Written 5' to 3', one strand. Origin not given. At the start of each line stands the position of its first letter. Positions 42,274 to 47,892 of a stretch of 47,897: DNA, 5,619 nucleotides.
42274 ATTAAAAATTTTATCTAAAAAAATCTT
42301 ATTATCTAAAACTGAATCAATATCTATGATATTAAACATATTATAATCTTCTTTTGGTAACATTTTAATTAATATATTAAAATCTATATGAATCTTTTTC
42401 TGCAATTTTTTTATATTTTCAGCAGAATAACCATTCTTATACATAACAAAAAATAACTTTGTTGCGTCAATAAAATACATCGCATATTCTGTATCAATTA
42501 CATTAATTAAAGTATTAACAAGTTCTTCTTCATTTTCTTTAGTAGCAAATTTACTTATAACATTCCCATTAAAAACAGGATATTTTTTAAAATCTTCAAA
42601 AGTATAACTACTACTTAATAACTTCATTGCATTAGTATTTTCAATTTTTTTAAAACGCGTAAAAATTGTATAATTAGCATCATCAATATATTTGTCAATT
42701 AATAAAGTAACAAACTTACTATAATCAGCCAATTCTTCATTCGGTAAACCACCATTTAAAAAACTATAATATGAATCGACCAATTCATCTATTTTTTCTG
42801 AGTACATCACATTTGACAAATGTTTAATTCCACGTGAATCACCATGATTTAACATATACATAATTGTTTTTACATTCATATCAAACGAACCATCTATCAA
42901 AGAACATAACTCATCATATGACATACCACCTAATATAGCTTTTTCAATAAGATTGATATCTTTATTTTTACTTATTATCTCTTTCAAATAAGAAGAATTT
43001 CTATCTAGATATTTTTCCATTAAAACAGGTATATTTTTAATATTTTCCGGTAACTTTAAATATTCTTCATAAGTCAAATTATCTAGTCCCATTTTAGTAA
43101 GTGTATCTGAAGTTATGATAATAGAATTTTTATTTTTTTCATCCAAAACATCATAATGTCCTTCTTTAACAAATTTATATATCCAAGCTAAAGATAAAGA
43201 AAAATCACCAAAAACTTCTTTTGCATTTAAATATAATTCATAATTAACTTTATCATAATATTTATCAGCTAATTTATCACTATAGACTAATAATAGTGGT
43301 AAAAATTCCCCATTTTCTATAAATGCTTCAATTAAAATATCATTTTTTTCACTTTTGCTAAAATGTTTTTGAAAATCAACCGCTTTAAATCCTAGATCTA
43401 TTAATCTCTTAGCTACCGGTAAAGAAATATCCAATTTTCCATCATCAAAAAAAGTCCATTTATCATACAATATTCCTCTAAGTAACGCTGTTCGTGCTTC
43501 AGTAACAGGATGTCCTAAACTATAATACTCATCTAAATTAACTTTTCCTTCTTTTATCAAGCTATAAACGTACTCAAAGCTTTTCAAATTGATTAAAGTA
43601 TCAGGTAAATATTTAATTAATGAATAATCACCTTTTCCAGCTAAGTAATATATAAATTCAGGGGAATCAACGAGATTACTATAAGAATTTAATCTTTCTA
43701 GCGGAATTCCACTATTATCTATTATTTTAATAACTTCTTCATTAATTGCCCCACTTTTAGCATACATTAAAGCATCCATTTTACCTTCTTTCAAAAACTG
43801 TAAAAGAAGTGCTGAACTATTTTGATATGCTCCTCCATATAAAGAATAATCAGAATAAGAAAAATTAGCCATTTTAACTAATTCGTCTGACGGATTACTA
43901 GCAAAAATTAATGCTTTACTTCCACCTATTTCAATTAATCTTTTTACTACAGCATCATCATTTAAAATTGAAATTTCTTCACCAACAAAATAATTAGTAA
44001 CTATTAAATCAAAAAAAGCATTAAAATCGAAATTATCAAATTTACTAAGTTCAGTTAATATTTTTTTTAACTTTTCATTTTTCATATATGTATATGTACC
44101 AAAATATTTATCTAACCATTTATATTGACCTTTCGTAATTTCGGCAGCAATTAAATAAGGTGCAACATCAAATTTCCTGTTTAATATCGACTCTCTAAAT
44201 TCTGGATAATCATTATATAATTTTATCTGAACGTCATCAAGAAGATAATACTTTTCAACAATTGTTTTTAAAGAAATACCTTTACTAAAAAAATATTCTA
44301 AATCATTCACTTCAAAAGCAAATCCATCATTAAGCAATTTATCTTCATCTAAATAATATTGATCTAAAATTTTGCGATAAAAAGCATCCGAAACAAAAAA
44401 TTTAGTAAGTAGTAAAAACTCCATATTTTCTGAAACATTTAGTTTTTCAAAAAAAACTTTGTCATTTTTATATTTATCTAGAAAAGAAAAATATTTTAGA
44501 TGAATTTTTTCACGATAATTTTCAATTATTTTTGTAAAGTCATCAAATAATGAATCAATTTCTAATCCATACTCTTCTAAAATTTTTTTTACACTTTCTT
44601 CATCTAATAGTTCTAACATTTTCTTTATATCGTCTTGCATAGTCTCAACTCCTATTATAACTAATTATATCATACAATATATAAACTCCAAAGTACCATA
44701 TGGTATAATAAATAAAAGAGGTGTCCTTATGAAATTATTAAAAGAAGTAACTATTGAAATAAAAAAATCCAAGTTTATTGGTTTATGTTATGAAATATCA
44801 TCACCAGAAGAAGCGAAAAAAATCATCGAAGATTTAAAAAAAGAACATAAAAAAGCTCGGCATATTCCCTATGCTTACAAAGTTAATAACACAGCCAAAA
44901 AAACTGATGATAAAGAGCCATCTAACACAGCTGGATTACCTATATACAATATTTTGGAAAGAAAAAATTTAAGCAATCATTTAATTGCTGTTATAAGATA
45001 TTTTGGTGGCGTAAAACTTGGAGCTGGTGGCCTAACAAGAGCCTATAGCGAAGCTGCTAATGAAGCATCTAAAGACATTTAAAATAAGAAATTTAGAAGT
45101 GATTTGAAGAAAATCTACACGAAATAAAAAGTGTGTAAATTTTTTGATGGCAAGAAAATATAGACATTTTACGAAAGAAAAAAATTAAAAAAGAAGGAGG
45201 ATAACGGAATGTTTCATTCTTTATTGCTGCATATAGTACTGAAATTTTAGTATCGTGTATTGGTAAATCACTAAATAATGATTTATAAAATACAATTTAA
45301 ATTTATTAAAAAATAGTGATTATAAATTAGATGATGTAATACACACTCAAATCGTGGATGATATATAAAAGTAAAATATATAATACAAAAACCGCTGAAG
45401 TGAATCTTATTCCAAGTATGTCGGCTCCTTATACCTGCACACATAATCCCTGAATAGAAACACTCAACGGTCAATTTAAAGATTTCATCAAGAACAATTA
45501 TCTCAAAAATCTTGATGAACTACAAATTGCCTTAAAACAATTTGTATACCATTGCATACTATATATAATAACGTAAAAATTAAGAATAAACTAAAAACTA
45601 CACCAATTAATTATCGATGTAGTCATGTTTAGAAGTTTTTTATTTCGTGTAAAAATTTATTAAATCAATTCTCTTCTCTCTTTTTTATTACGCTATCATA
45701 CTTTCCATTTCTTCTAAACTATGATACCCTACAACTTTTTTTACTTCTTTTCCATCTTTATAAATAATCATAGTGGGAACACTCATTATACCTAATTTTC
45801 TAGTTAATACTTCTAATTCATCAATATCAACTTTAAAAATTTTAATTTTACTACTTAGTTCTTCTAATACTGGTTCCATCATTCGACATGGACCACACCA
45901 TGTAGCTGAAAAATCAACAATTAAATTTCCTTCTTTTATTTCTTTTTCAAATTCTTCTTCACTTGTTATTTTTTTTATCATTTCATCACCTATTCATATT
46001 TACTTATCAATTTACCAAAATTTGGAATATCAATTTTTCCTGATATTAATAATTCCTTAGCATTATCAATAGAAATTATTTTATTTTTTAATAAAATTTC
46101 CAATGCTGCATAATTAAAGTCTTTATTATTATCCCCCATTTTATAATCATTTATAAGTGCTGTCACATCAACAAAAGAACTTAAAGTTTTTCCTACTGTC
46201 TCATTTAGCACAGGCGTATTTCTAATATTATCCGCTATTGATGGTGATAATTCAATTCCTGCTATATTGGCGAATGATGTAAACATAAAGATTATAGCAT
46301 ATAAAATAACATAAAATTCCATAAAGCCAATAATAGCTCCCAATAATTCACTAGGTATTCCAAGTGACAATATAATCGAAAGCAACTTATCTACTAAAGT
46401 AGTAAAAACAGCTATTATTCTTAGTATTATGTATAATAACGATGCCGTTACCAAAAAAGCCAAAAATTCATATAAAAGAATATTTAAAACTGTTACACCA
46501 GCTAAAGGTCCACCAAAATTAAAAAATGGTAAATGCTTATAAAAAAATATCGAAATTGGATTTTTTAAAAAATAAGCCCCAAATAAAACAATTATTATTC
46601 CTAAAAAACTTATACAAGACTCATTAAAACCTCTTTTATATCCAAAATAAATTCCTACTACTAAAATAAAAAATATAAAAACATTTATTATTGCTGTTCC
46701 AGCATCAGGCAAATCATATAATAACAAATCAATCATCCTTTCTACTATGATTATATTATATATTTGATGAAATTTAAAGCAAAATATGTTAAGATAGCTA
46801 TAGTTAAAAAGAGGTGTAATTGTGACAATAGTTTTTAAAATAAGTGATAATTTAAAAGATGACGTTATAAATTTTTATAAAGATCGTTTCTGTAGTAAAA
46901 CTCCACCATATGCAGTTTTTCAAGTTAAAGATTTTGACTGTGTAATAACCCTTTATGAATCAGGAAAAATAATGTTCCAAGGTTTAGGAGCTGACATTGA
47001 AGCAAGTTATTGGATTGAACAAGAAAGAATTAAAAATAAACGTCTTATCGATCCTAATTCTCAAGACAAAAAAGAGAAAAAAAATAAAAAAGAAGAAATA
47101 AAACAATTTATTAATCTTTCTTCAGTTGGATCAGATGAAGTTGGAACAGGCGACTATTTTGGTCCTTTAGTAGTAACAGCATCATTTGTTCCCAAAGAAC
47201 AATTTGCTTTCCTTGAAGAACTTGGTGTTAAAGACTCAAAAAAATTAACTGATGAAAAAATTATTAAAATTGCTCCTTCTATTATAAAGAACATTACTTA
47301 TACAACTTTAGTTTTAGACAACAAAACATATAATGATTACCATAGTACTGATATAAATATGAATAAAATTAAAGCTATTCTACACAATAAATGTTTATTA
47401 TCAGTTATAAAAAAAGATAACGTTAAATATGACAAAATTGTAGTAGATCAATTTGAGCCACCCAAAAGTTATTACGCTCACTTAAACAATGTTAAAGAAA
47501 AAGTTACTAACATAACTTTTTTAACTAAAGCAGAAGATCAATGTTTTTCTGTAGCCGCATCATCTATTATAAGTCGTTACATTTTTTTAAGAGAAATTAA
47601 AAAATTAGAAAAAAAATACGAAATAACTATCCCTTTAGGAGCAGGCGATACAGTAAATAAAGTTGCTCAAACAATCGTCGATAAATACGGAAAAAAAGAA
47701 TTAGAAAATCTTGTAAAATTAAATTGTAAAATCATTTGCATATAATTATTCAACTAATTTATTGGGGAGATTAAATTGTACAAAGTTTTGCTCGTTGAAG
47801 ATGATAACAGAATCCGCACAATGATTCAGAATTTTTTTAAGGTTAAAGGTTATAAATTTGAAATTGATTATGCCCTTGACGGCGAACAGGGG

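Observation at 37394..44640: Giant leaderless repeat/enzyme protein translationally coupled to a 73-aa acidic partner: candidate undescribed two-gene system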

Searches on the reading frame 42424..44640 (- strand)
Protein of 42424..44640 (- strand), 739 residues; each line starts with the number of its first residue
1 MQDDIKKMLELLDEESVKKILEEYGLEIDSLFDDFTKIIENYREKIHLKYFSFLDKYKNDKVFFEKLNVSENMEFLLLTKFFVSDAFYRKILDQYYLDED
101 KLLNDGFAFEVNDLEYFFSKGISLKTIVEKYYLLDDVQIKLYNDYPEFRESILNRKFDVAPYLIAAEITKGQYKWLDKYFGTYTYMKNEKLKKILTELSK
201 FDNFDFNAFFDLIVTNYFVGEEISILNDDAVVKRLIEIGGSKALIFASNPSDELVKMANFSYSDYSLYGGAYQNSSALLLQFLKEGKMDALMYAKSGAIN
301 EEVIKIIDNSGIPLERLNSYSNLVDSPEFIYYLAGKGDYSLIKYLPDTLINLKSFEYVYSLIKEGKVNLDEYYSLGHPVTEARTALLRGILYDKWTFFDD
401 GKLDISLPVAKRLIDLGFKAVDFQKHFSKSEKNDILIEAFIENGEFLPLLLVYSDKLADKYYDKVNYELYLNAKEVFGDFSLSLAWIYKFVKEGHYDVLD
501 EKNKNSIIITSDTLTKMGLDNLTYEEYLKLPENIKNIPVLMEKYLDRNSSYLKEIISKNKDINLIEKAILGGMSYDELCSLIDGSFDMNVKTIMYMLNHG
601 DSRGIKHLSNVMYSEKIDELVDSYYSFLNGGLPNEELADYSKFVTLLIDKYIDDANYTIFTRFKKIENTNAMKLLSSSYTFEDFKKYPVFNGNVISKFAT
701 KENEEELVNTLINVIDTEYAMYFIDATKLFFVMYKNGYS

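Call 27: search_protein_families(library=pfam, proteins=[window:42424-44640:-], max_evalue=10)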
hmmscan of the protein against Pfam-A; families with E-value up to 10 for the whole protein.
window:42424-44640:- (739 aa): 0 families

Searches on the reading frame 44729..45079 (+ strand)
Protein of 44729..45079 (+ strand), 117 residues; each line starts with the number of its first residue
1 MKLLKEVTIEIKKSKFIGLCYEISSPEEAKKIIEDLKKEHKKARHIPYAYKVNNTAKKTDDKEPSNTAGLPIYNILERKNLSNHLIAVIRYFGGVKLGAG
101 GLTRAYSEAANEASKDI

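Call 5: search_protein_families(library=pfam, proteins=[window:44729-45079:+], max_evalue=0.1)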
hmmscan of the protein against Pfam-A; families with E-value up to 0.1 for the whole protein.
window:44729-45079:+ (117 aa): 2 families
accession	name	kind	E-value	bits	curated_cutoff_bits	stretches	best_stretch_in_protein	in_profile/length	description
PF01205.25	UPF0029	-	1.7e-35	121.7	27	1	12-113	1-106/107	Uncharacterized protein family UPF0029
PF22746.1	SHOCT-like_DUF2089-C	-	0.035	14.2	27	1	25-39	16-30/32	SHOCT-like domain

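Call 6: search_protein_families(library=ncbifam, proteins=[window:44729-45079:+], max_evalue=0.1)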
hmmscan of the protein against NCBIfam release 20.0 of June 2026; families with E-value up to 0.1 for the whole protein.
window:44729-45079:+ (117 aa): 2 families
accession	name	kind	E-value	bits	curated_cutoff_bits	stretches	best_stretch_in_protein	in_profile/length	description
TIGR00257.1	IMPACT_YIGZ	hypoth_equivalog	8.9e-35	120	167.95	1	5-115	12-127/205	YigZ family protein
NF008600.0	PRK11568.1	equivalog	4.3e-22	78.6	298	1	7-115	13-126/204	IMPACT family protein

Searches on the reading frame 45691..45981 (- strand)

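Call 5: search_protein_families(library=pfam, proteins=[window:45691-45981:-], max_evalue=0.1)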
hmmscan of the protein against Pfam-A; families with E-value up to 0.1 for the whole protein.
window:45691-45981:- (97 aa): 14 families
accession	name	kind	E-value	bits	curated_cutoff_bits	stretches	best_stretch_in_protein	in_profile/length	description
PF00085.26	Thioredoxin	-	4.4e-26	91.3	23.5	1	5-96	4-101/103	Thioredoxin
PF13098.12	Thioredoxin_2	-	3e-10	40.8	27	1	17-95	5-103/104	Thioredoxin-like domain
PF13905.12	Thioredoxin_8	-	9.3e-06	26.3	27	1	21-47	5-31/94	Thioredoxin-like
PF00462.30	Glutaredoxin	-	0.00013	22.5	22.9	1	24-73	4-55/60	Glutaredoxin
PF14595.12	Thioredoxin_9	-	0.00026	21.3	25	1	3-80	24-110/129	Thioredoxin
PF13728.12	TraF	-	0.0015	18.8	23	1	17-96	129-223/224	F plasmid transfer operon protein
PF13192.12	Thioredoxin_3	-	0.0067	16.9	24.8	1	29-96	10-75/76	Thioredoxin domain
PF08534.16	Redoxin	-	0.016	15.5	26.6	0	14-47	25-59/148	Redoxin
PF05768.20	Glrx-like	-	0.017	15.9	26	1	27-75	8-57/77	Glutaredoxin-like domain (DUF836)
PF13899.12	Thioredoxin_7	-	0.018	15.6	27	1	19-40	19-40/83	Thioredoxin-like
PF25128.1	HRDE1_NRDE3_N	-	0.03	14.7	32.3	1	39-88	18-64/158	HRDE1/NRDE-3, N-terminal domain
PF01323.26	DSBA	-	0.032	14.4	25.6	0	53-96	152-190/191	DSBA-like thioredoxin domain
PF21975.1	ASNSD1-SEP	-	0.055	14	27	0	36-61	21-46/96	ASNSD1 upstream open reading frame protein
PF04756.19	OST3_OST6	-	0.057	13.3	27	1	41-80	69-108/294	OST3 / OST6 family, transporter family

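Call 6: search_protein_families(library=ncbifam, proteins=[window:45691-45981:-], max_evalue=0.1)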
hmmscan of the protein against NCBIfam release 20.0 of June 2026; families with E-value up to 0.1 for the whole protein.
window:45691-45981:- (97 aa): 20 families
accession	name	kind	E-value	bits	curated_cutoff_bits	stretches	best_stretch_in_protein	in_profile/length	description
TIGR01068.1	thioredoxin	equivalog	8.4e-28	96.5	96.8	1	7-96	2-97/101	thioredoxin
NF008229.0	PRK10996.1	equivalog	3.3e-15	56.1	125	1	7-85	41-124/141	thioredoxin TrxC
NF006898.0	PRK09381.1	equivalog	2.6e-14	53.5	138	1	16-88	20-96/109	thioredoxin TrxA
NF047697.1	ThioredTrxAClost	equivalog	1.7e-13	50.7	140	1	8-96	6-101/105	thioredoxin TrxA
TIGR01126.1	pdi_dom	equivalog_domain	1.2e-12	48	107.2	1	8-95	3-100/105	protein disulfide-isomerase domain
TIGR01130.1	ER_PDI_fam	subfamily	8.9e-10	38.7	344.25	1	7-85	7-93/476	protein disulfide-isomerase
NF045694.1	seleno_TsoB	exception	3.8e-07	28.6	805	1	17-88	474-560/572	rhodanese/DsbD fusion-like selenoprotein TsoB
TIGR00385.1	dsbE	subfamily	8.3e-07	28.7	123.15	1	15-77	61-125/173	DsbE family thiol:disulfide interchange protein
NF002854.0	PRK03147.1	subfamily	3.1e-06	27.2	170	1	12-53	57-98/176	thiol-disulfide oxidoreductase ResA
TIGR02196.1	GlrX_YruB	hypoth_equivalog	4.1e-05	24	88.55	1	24-86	5-64/74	glutaredoxin-like protein, YruB-family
NF041202.1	StoA_CxxC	exception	8.7e-05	22.4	210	1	19-42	54-77/163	endospore biogenesis thiol-disulfide oxidoreductase StoA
TIGR00411.1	redox_disulf_1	equivalog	0.00013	22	92.75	1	32-95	14-77/82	MJ0307 family thioredoxin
NF047696.1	ThlDiSintTplARhiz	equivalog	0.00028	20.7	230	1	20-51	100-131/219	thiol:disulfide interchange protein TlpA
TIGR00424.1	APS_reduc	equivalog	0.00033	19.4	553.2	1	14-88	369-448/464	5'-adenylylsulfate reductase, thioredoxin-independent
TIGR03143.1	AhpF_homolog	hypoth_equivalog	0.00056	18.6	687.65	1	19-95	481-553/555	putative alkyl hydroperoxide reductase F subunit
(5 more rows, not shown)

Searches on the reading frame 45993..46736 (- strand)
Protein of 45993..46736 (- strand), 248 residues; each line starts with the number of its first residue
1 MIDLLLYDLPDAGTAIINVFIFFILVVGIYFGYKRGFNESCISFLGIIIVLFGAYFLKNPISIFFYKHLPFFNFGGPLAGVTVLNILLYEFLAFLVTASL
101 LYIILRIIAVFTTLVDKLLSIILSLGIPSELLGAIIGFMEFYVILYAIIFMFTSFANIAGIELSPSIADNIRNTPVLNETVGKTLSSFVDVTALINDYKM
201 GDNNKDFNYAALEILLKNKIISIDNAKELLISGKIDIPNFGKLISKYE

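Call 5: search_protein_families(library=pfam, proteins=[window:45993-46736:-], max_evalue=0.1)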
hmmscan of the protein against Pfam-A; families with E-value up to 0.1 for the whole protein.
window:45993-46736:- (248 aa): 3 families
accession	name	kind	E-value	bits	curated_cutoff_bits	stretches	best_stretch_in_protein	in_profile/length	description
PF02674.22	Colicin_V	-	4.2e-11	43.4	29.3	1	19-157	3-122/144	Colicin V production protein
PF00342.24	PGI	-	0.013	14.6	22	1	125-183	420-477/486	Phosphoglucose isomerase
PF22570.1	LiaF-TM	-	0.016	16.5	27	1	15-71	21-74/98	LiaF transmembrane domain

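Call 6: search_protein_families(library=ncbifam, proteins=[window:45993-46736:-], max_evalue=0.1)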
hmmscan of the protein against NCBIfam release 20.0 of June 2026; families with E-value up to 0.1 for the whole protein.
window:45993-46736:- (248 aa): 0 families

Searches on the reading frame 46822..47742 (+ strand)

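Call 5: search_protein_families(library=pfam, proteins=[window:46822-47742:+], max_evalue=0.1)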
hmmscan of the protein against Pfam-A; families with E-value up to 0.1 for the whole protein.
window:46822-47742:+ (307 aa): 3 families
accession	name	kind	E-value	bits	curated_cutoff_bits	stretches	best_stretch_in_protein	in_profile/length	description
PF01351.25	RNase_HII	-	1.3e-47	162.7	25.8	1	102-300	1-194/199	Ribonuclease HII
PF11858.14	DUF3378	-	5.1e-18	65.5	27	1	2-71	1-70/76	Domain of unknown function (DUF3378)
PF18659.6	CelTOS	-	0.03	15.2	27.2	1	120-215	6-96/122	Cell-traversal protein for ookinetes and sporozoites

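Call 6: search_protein_families(library=ncbifam, proteins=[window:46822-47742:+], max_evalue=0.1)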
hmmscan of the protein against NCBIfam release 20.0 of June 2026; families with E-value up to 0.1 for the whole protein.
window:46822-47742:+ (307 aa): 10 families
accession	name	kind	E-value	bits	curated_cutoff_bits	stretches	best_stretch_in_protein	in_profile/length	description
TIGR00716.1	rnhC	equivalog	2e-68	230.8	161.2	1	4-303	1-283/284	ribonuclease HIII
TIGR00729.1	TIGR00729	equivalog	1.5e-21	77.4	123.3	1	102-278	2-173/207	ribonuclease HII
NF010537.0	PRK13925.1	equivalog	1.9e-15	57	252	1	91-267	10-160/200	ribonuclease HII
NF000595.1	PRK00015.1-3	equivalog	3.8e-12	46.6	167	1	102-266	5-148/188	ribonuclease HII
NF000594.1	PRK00015.1-1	equivalog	2.5e-09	37.2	243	1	89-266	60-212/251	ribonuclease HII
NF000598.1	PRK00015.2-2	equivalog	4.3e-06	26.5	273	1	102-189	23-107/203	ribonuclease HII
NF000596.1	PRK00015.1-4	equivalog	4.7e-06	26.6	251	1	102-266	3-144/186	ribonuclease HII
NF000600.1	PRK00015.2-4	equivalog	2.1e-05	24.2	364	1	102-163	31-91/212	ribonuclease HII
NF010538.0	PRK13926.1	equivalog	4.9e-05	23.6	285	1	101-266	24-165/213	ribonuclease HII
NF011119.0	PRK14550.1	equivalog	0.0028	17.7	350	1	102-194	3-97/204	ribonuclease HII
